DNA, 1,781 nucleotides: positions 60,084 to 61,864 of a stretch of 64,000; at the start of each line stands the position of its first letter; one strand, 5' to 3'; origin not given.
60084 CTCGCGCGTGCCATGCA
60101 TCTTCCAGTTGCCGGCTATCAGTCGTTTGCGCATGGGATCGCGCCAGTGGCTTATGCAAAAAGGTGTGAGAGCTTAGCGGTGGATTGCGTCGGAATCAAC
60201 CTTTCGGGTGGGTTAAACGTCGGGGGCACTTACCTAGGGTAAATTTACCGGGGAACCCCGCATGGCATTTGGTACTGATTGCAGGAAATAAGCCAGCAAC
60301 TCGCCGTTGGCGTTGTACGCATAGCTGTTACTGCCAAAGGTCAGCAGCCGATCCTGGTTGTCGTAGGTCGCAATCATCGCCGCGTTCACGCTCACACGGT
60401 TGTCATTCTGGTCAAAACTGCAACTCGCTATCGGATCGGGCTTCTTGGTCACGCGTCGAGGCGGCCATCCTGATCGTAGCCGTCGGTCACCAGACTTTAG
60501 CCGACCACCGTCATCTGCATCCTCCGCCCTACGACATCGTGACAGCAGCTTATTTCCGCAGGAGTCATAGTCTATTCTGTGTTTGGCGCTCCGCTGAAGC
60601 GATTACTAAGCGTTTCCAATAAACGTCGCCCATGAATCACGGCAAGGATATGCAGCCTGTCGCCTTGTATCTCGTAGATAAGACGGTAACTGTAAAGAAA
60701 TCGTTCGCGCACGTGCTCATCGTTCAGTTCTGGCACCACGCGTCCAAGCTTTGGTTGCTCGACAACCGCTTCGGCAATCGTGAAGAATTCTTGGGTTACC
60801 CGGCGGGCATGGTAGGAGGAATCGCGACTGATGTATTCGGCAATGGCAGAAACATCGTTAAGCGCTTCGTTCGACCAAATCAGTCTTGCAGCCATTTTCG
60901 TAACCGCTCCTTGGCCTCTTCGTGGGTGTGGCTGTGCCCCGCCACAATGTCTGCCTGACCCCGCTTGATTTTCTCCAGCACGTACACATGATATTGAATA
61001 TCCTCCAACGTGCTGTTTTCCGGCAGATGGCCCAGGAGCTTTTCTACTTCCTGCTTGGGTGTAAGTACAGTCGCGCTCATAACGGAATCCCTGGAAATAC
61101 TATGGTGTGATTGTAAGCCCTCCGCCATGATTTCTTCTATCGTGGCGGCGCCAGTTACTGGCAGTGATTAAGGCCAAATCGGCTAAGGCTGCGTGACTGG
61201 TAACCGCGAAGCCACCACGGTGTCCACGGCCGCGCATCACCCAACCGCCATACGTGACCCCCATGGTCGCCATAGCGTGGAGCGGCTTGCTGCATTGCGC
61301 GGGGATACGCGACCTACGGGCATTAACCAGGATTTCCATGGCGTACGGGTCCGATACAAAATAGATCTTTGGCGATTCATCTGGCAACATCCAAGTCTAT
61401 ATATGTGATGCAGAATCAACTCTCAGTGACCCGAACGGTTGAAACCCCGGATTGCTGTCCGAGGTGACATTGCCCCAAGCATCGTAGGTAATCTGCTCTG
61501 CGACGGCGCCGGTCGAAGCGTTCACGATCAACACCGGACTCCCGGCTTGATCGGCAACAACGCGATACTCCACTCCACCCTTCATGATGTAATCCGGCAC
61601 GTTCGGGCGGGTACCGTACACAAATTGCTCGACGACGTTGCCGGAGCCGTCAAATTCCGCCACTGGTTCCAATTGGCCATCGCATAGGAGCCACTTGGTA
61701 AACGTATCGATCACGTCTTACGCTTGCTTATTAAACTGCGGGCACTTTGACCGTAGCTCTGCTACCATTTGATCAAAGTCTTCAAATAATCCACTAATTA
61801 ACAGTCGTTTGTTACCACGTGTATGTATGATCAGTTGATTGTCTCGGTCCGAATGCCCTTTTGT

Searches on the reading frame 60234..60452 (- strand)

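Call 3: search_protein_families(library=pfam, proteins=[window:60234-60452:-], max_evalue=1)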
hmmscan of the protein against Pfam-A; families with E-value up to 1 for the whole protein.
window:60234-60452:- (72 aa): 1 family
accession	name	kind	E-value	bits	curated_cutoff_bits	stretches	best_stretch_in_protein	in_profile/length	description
PF19369.4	DUF5944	-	0.082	12.8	25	1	27-58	113-142/243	Family of unknown function (DUF5944)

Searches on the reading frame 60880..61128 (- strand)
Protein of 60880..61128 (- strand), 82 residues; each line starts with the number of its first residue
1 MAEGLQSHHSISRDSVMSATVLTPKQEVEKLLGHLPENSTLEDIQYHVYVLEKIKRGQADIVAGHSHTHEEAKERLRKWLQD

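Call 3: search_protein_families(library=pfam, proteins=[window:60880-61128:-], max_evalue=1)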
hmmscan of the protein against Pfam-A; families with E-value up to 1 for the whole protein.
window:60880-61128:- (82 aa): 1 family
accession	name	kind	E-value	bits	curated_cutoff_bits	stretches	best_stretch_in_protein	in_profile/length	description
PF11582.13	DUF3240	-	0.18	12.3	21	1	16-53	60-97/102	Protein of unknown function (DUF3240)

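Call 4: search_protein_families(library=ncbifam, proteins=[window:60880-61128:-], max_evalue=1)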
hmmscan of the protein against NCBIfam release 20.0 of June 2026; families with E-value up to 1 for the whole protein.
window:60880-61128:- (82 aa): 0 families

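Call 93: search_protein_families(library=pfam, proteins=[window:60880-61128:-], max_evalue=10)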
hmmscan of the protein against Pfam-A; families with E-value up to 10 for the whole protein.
window:60880-61128:- (82 aa): 1 family
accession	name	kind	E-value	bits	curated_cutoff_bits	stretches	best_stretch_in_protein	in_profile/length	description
PF11582.13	DUF3240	-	0.18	12.3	21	1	16-53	60-97/102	Protein of unknown function (DUF3240)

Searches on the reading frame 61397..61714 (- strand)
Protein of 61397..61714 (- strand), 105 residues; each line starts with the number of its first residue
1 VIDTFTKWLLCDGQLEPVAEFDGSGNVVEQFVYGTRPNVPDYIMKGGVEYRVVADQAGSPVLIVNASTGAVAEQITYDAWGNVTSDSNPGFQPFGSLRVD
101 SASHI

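Call 3: search_protein_families(library=pfam, proteins=[window:61397-61714:-], max_evalue=1)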
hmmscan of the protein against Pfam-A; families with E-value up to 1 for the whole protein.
window:61397-61714:- (105 aa): 1 family
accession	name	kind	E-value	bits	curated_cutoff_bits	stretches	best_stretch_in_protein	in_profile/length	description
PF25023.1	TEN_YD-shell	-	0.001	17.6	50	1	44-92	784-831/909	Teneurin YD-shell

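Call 4: search_protein_families(library=ncbifam, proteins=[window:61397-61714:-], max_evalue=1)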
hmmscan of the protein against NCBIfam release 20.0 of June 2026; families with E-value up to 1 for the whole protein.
window:61397-61714:- (105 aa): 1 family
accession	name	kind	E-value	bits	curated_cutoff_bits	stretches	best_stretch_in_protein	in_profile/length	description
TIGR01643.1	YD_repeat_2x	repeat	0.093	13.3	15.8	0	71-85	16-30/42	YD repeat-containing protein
